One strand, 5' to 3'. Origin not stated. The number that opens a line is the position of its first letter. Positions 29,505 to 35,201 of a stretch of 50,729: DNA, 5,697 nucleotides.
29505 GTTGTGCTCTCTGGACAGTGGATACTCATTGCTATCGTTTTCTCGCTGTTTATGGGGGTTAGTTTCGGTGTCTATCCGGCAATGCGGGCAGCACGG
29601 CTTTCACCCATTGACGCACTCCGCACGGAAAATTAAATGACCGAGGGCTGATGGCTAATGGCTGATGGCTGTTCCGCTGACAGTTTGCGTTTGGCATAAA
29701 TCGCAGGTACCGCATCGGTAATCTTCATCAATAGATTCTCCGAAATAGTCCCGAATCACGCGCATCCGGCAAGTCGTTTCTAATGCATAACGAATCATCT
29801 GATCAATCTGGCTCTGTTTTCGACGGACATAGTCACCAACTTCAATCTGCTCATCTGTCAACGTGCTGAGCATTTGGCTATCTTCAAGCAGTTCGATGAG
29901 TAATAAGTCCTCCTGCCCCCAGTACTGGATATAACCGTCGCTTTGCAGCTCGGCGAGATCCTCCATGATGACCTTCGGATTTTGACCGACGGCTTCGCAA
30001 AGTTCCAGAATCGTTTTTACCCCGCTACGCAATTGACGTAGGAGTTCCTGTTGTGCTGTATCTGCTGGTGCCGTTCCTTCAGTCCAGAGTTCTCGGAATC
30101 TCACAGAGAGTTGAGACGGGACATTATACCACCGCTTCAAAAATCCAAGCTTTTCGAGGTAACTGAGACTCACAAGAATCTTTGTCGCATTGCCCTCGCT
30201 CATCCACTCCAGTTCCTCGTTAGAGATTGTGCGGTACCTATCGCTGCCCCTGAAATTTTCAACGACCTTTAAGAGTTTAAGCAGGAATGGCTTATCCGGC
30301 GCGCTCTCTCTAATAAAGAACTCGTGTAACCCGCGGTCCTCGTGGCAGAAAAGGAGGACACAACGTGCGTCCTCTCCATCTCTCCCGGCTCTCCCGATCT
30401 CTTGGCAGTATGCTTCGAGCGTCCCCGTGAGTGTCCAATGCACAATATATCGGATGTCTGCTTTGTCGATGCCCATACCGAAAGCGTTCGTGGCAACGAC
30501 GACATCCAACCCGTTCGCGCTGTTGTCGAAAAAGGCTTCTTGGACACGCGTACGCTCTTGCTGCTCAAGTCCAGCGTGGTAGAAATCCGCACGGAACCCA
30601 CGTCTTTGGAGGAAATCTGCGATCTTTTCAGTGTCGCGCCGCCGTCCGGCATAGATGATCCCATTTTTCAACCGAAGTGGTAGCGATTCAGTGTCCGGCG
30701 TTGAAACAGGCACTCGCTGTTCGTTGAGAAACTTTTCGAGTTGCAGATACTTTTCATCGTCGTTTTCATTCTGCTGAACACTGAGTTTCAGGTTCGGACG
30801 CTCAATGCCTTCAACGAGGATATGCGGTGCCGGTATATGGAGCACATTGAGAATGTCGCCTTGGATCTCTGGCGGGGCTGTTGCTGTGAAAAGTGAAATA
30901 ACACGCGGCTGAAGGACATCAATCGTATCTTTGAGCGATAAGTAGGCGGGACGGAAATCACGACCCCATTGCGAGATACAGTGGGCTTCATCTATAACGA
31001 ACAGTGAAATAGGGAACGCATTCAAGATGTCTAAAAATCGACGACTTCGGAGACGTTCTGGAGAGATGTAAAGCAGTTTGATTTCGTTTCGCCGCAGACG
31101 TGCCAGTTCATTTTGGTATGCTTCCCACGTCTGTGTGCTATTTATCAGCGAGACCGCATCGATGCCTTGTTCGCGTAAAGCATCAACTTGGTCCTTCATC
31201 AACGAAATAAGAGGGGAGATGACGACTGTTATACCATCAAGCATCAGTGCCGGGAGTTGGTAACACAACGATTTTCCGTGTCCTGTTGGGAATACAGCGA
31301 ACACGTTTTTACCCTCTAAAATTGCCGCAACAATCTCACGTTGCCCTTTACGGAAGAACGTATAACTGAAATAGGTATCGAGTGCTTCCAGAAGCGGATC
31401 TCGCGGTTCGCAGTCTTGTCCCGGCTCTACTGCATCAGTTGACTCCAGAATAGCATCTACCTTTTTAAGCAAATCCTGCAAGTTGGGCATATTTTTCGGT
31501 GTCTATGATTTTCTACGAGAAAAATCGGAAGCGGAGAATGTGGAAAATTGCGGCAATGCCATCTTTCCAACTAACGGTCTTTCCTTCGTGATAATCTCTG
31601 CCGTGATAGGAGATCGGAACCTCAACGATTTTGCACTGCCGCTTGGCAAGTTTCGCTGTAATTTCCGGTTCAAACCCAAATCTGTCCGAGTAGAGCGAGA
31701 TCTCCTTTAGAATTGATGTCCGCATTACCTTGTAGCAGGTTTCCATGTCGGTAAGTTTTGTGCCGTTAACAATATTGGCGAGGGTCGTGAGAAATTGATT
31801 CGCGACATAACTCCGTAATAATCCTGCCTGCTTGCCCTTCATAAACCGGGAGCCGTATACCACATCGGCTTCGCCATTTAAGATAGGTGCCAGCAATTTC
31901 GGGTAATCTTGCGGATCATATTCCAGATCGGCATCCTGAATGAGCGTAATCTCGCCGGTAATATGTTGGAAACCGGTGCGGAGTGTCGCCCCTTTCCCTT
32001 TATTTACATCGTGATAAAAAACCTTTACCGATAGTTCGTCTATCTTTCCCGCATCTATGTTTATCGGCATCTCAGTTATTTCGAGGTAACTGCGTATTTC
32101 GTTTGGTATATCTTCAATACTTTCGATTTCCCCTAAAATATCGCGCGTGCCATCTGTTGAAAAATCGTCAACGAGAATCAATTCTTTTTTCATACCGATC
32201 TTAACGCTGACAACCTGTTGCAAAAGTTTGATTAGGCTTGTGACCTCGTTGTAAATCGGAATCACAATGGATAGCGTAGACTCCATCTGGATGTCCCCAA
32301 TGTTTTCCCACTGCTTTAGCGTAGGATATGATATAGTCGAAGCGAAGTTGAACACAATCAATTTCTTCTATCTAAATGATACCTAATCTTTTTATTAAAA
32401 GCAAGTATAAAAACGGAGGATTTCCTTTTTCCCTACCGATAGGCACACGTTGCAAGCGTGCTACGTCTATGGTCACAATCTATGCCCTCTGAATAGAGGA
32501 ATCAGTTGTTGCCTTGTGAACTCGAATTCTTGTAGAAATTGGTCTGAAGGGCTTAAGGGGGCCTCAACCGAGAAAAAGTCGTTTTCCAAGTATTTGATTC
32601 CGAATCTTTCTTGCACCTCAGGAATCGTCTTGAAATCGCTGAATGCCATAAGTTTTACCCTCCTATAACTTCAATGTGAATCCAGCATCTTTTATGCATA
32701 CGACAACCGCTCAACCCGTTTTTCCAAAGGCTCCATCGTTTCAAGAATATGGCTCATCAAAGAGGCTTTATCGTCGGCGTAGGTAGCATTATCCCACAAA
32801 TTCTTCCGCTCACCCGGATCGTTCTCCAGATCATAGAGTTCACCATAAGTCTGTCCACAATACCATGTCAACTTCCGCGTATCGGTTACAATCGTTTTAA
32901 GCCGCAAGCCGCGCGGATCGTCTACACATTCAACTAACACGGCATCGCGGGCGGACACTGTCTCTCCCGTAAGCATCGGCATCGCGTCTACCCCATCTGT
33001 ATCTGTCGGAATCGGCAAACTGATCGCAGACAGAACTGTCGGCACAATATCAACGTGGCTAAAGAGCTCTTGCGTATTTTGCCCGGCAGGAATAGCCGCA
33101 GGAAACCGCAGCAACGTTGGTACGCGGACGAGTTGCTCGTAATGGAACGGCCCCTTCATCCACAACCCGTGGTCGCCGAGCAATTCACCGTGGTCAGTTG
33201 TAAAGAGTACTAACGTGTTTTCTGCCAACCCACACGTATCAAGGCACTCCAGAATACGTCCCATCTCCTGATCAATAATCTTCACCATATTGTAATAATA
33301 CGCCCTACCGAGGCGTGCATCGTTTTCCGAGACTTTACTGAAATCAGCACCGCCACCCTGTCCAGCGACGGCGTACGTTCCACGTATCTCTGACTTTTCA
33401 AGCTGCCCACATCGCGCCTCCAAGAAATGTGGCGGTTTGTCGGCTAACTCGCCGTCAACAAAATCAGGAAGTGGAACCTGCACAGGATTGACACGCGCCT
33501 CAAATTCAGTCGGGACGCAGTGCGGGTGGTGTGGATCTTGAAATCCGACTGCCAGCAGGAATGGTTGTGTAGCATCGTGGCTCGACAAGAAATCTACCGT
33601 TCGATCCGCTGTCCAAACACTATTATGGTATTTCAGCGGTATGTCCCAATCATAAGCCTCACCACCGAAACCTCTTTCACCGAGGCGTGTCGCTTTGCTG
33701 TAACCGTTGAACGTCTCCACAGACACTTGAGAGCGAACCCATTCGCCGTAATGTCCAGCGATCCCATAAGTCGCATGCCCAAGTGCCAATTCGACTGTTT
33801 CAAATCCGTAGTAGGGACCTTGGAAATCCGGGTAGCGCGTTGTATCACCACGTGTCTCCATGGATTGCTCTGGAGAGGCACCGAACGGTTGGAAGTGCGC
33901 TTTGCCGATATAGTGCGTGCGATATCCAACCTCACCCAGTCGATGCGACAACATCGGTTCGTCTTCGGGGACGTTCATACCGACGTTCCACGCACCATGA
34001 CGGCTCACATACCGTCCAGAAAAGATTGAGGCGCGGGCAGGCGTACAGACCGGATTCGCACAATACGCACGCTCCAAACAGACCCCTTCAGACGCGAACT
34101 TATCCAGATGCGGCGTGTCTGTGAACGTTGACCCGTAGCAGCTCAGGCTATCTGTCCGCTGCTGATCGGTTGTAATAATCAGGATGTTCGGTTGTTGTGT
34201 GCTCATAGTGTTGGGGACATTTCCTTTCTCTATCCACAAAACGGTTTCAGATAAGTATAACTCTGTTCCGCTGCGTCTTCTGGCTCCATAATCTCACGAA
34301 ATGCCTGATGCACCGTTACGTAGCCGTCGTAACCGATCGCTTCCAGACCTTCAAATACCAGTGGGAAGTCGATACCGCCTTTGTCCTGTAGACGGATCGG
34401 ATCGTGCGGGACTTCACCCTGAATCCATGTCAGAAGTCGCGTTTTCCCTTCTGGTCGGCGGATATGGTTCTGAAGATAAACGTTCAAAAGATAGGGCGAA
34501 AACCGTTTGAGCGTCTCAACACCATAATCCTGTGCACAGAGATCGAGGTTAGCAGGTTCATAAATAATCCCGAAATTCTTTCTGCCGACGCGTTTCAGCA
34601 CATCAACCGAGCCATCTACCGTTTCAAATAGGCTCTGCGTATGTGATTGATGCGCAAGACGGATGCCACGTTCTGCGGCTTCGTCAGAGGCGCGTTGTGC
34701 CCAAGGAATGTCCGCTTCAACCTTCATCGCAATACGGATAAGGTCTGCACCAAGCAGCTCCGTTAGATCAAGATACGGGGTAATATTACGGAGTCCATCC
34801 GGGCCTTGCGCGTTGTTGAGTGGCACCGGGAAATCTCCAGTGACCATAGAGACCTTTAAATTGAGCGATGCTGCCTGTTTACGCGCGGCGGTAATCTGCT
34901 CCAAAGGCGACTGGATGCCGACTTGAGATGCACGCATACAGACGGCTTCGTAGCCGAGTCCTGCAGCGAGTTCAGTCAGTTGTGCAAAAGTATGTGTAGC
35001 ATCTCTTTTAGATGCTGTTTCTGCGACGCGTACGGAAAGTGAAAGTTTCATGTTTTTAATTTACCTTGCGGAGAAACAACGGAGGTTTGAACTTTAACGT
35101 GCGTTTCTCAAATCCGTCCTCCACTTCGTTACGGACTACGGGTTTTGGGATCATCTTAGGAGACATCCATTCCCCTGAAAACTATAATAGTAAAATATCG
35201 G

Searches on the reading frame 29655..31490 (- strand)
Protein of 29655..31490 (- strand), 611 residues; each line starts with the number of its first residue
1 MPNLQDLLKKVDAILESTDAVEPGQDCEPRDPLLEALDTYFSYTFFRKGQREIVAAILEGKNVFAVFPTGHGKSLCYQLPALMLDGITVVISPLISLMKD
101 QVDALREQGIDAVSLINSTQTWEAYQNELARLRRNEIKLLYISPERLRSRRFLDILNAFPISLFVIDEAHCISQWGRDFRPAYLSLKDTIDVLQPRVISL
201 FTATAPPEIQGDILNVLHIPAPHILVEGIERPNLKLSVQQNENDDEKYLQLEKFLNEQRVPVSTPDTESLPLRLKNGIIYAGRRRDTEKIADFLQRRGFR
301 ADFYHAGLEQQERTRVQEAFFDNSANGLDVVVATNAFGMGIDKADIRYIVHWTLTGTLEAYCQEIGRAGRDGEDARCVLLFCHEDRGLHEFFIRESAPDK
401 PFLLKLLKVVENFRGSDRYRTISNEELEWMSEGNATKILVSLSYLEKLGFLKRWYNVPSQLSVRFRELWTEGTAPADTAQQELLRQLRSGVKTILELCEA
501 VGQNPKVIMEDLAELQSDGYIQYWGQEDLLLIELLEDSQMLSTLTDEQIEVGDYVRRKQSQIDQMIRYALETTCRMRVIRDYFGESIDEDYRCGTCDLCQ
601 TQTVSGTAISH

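Call 37: search_protein_families(library=pfam, proteins=[window:29655-31490:-], max_evalue=0.001)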
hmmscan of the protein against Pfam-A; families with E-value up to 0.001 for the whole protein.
window:29655-31490:- (611 aa): 4 families
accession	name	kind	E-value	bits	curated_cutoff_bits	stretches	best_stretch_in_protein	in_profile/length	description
PF00270.35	DEAD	-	4e-27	95.4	26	1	48-209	2-164/167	DEAD/DEAH box helicase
PF00271.37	Helicase_C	-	6.6e-17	62.2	23.5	1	276-372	17-110/110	Helicase conserved C-terminal domain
PF16124.10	RecQ_Zn_bind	-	1.4e-11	45.4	25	1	536-600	2-66/66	RecQ zinc-binding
PF04851.21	ResIII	-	0.00025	21.4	22.5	1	47-204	5-161/164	Type III restriction enzyme, res subunit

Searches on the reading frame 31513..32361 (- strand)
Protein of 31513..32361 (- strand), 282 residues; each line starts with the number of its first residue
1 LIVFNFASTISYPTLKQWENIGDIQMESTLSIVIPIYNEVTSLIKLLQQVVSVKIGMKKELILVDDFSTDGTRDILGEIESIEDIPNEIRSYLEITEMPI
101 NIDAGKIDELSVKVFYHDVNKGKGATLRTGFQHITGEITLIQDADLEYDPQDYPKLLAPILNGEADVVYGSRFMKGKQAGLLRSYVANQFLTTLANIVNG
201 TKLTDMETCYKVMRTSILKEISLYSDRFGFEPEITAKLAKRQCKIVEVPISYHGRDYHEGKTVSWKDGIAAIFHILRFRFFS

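Call 37: search_protein_families(library=pfam, proteins=[window:31513-32361:-], max_evalue=0.001)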
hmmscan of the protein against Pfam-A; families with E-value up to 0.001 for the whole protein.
window:31513-32361:- (282 aa): 1 family
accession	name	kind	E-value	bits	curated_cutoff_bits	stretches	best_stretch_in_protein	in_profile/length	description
PF00535.33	Glycos_transf_2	-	6.3e-28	98.2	23.3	2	110-221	53-167/168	Glycosyl transferase family 2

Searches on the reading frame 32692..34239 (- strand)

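Call 37: search_protein_families(library=pfam, proteins=[window:32692-34239:-], max_evalue=0.001)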
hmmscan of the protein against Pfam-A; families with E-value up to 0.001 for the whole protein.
window:32692-34239:- (515 aa): 3 families
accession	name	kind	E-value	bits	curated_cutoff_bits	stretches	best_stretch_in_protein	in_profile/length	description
PF00884.28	Sulfatase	-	8.4e-48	163.7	25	1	17-405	1-298/301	Sulfatase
PF16347.10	SGSH_C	-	7.4e-20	72.1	29.3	1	355-500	1-150/154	N-sulphoglucosamine sulphohydrolase, C-terminal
PF01663.27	Phosphodiest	-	1.3e-09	38.5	23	1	20-99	2-77/342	Type I phosphodiesterase / nucleotide pyrophosphatase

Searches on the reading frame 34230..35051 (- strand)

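Call 103: search_protein_families(library=pfam, proteins=[window:34230-35051:-], max_evalue=0.00001)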
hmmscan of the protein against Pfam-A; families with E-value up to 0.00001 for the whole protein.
window:34230-35051:- (273 aa): 1 family
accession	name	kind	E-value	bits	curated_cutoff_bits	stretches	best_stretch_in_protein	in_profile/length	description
PF01261.30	AP_endonuc_2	-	3.9e-12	46.9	31.1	1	27-269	2-247/249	Xylose isomerase-like TIM barrel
